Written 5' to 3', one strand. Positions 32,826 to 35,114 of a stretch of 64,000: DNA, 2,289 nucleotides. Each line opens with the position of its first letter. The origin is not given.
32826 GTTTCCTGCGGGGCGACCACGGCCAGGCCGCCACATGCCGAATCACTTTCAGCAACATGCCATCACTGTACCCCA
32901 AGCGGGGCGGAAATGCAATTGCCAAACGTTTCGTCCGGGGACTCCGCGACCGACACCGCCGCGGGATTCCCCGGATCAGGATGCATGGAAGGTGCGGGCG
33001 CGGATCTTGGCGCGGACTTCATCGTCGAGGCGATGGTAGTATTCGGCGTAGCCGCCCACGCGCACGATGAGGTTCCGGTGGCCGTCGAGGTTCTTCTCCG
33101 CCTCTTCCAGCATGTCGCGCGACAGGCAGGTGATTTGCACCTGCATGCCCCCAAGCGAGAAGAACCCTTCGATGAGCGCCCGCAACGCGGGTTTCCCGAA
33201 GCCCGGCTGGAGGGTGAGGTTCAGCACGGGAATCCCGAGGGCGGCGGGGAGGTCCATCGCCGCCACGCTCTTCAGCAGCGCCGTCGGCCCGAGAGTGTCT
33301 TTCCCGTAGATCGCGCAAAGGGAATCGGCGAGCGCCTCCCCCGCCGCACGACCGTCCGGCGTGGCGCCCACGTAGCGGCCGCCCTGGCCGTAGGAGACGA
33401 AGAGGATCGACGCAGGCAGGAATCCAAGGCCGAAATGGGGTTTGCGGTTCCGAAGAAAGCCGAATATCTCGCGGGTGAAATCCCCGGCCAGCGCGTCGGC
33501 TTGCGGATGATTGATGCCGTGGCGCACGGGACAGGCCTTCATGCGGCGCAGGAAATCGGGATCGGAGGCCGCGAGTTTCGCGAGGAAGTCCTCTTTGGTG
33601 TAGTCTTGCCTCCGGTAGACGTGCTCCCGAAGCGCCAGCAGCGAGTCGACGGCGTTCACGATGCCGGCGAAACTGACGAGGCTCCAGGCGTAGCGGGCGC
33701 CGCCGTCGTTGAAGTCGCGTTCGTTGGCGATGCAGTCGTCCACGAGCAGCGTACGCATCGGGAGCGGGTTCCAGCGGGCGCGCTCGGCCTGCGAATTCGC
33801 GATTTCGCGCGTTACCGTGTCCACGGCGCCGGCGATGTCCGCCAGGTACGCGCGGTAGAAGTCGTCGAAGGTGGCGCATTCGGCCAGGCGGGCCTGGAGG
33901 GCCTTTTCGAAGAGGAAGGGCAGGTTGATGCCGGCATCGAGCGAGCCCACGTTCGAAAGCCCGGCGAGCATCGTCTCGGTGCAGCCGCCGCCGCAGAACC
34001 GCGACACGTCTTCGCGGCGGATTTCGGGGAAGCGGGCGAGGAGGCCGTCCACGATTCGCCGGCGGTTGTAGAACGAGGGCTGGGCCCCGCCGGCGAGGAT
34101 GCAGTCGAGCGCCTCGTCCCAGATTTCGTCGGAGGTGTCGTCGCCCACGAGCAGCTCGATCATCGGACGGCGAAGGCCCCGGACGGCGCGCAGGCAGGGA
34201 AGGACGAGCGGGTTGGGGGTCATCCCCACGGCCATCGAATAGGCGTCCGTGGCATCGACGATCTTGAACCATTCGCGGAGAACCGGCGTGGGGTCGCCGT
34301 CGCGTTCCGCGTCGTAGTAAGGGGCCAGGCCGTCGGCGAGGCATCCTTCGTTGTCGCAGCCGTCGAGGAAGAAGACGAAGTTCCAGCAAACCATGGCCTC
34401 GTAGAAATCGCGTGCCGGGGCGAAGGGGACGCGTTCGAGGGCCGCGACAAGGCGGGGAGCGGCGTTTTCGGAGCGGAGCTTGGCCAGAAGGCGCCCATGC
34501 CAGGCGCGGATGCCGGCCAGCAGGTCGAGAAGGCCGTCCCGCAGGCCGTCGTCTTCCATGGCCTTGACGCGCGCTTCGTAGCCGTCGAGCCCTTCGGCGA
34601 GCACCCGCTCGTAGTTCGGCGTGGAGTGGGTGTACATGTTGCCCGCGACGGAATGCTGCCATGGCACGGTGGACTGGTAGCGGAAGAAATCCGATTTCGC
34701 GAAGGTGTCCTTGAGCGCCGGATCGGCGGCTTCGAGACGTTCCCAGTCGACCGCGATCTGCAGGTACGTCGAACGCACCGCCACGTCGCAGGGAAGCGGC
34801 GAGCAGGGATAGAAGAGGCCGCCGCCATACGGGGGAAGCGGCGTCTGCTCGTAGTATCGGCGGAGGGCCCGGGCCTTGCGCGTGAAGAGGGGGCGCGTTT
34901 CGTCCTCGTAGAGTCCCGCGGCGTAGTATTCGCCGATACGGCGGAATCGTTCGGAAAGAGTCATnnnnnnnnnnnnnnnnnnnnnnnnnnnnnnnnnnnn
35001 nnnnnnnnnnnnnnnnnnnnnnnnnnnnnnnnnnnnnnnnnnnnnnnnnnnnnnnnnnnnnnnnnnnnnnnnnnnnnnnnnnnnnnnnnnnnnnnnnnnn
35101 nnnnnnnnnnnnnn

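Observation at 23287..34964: Flp pilins and Tad pseudopilins embedded in a glycan-degrading gene string, with no assembly machinery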

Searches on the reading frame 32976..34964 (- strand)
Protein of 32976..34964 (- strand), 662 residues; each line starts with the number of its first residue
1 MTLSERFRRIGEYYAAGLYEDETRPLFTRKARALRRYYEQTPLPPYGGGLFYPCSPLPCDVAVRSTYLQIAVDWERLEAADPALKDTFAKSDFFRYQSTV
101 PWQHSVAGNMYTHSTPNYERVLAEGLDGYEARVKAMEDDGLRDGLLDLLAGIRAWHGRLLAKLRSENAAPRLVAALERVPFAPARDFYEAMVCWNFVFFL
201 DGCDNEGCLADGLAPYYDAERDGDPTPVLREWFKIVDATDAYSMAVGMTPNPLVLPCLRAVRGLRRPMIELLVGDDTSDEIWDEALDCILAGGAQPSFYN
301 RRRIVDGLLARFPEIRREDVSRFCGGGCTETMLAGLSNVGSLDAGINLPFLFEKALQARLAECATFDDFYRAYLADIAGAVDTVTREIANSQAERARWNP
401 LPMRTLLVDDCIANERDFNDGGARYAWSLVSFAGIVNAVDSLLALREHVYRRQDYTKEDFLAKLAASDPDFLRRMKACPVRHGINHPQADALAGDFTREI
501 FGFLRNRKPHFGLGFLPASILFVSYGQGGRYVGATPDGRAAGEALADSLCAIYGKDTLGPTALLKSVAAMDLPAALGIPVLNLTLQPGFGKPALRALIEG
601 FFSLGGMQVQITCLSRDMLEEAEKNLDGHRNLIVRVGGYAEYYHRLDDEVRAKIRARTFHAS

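Call 5: search_protein_families(library=pfam, proteins=[window:32976-34964:-], max_evalue=0.01)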
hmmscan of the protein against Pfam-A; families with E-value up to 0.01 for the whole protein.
window:32976-34964:- (662 aa): 2 families
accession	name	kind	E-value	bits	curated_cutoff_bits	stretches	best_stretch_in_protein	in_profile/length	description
PF02901.20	PFL-like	-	1.5e-33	116.8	24.3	1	254-509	359-627/647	Pyruvate formate lyase-like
PF01228.26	Gly_radical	-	1.1e-12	48.8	22.2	1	551-643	7-105/106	Glycine radical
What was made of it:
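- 32976..34964 (-): Glycyl-radical enzyme, 662 aa, upstream neighbour of flp1. Not part of the pilin module. PFL-like plus Gly_radical (call 5).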

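Call 37: search_protein_families(library=ncbifam, proteins=[window:32976-34964:-], max_evalue=1)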
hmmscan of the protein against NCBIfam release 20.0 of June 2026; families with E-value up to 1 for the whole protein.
window:32976-34964:- (662 aa): 12 families
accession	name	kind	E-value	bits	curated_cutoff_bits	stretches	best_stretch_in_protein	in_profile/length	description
TIGR01774.1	PFL2-3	subfamily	2e-41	142.1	678.2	1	251-660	352-784/786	formate C-acetyltransferase/glycerol dehydratase family glycyl radical enzyme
NF043068.1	glycl_HYPD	equivalog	3.1e-39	134.7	1100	1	254-659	358-781/784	trans-4-hydroxy-L-proline dehydratase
NF007437.0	PRK09983.1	equivalog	4.6e-39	134.1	1109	1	279-660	372-763/765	formate C-acetyltransferase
NF033718.1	indole_decarb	equivalog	2.2e-36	125.4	1100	2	510-659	711-865/868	indoleacetate decarboxylase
NF048011.1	SfplDhtHpsGDes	equivalog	4.6e-30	104.6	1000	1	361-661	509-820/821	(2S)-3-sulfopropanediol dehydratase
TIGR04394.1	choline_CutC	equivalog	5.1e-26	91.5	1050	1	359-659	478-785/789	choline trimethylamine-lyase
NF048009.1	SfplDhtHpfGKleb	equivalog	3.1e-24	85.1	1000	1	365-658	514-820/824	(2S)-3-sulfopropanediol dehydratase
NF033715.1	glycyl_HPDL_Lrg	equivalog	4.4e-22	77.7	1150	2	481-658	715-897/901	4-hydroxyphenylacetate decarboxylase large subunit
TIGR01255.1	pyr_form_ly_1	equivalog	6e-09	34.9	994.2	1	481-661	550-742/744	formate C-acetyltransferase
NF038360.1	rad_fix_GrcA3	exception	4.9e-08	33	158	1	594-661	9-76/78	autonomous glycyl radical cofactor GrcA3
NF008341.1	PRK11127.1-1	equivalog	3.4e-06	27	145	1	609-661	26-78/80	autonomous glycyl radical cofactor GrcA2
TIGR04365.1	spare_glycyl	equivalog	2.6e-05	24.5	170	1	605-661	68-124/126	autonomous glycyl radical cofactor GrcA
